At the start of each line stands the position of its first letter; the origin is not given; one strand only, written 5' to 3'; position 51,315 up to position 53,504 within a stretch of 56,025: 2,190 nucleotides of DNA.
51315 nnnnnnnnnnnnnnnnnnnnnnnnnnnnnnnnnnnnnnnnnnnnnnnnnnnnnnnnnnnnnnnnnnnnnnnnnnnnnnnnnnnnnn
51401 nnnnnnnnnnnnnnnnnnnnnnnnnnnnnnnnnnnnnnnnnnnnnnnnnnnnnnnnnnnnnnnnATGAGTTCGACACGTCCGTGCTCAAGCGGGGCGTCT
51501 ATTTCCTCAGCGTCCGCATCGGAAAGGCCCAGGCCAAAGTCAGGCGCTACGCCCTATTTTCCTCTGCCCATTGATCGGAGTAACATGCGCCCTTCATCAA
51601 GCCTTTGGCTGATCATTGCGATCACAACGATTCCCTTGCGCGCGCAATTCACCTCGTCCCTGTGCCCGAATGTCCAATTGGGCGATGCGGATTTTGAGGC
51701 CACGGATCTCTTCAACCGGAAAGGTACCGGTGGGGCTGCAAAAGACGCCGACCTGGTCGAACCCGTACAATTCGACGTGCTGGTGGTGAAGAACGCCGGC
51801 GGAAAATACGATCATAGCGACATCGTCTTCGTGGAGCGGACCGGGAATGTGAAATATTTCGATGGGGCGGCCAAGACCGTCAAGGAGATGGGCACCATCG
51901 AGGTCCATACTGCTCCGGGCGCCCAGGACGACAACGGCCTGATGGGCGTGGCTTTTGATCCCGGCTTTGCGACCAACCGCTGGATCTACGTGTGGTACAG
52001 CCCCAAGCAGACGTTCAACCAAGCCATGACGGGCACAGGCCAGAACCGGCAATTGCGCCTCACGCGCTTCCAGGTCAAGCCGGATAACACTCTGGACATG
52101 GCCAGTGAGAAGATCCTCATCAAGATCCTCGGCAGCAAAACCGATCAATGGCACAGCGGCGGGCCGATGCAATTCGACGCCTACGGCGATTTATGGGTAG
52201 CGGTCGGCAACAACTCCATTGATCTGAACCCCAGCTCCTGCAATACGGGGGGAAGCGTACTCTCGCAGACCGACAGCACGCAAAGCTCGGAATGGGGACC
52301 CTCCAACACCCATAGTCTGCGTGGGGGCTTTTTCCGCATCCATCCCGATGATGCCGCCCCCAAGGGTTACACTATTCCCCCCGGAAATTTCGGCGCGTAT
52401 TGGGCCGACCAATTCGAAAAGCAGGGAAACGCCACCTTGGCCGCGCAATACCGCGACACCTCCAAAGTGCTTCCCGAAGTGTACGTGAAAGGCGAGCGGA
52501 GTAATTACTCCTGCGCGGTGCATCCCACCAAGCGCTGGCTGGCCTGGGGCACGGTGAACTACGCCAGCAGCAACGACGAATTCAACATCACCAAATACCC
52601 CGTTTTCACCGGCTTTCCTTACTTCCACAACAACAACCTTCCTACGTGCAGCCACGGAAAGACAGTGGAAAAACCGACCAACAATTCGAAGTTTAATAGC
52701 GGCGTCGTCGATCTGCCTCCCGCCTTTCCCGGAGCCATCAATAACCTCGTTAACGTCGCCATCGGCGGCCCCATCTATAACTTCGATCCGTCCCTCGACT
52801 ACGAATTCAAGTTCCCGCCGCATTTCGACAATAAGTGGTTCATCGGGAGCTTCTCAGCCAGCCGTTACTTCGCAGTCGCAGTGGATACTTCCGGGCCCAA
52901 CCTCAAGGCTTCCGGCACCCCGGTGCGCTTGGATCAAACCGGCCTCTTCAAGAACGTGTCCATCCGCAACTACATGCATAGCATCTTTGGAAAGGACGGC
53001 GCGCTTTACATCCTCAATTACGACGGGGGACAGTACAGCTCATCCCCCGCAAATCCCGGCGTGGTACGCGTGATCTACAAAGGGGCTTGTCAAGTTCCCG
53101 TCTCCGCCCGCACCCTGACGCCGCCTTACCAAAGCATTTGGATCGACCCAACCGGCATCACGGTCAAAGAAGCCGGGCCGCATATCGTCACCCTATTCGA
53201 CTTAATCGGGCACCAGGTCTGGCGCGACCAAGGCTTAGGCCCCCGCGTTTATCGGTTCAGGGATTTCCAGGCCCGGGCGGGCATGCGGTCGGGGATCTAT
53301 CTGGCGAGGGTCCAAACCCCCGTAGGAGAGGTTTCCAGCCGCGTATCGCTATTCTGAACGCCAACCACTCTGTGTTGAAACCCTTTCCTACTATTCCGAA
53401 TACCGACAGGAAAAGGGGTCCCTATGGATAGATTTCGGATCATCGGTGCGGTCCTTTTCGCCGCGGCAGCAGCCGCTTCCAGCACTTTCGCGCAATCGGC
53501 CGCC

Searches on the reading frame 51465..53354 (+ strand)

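Call 95: search_protein_families(library=pfam, proteins=[window:51465-53354:+], max_evalue=0.00001)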
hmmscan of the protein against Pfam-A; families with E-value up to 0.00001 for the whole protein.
window:51465-53354:+ (630 aa): 1 family
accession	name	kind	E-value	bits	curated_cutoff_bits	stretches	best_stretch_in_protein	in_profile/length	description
PF07995.17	GSDH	-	4.2e-16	59.6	25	1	118-255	13-139/332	Glucose / Sorbosone dehydrogenase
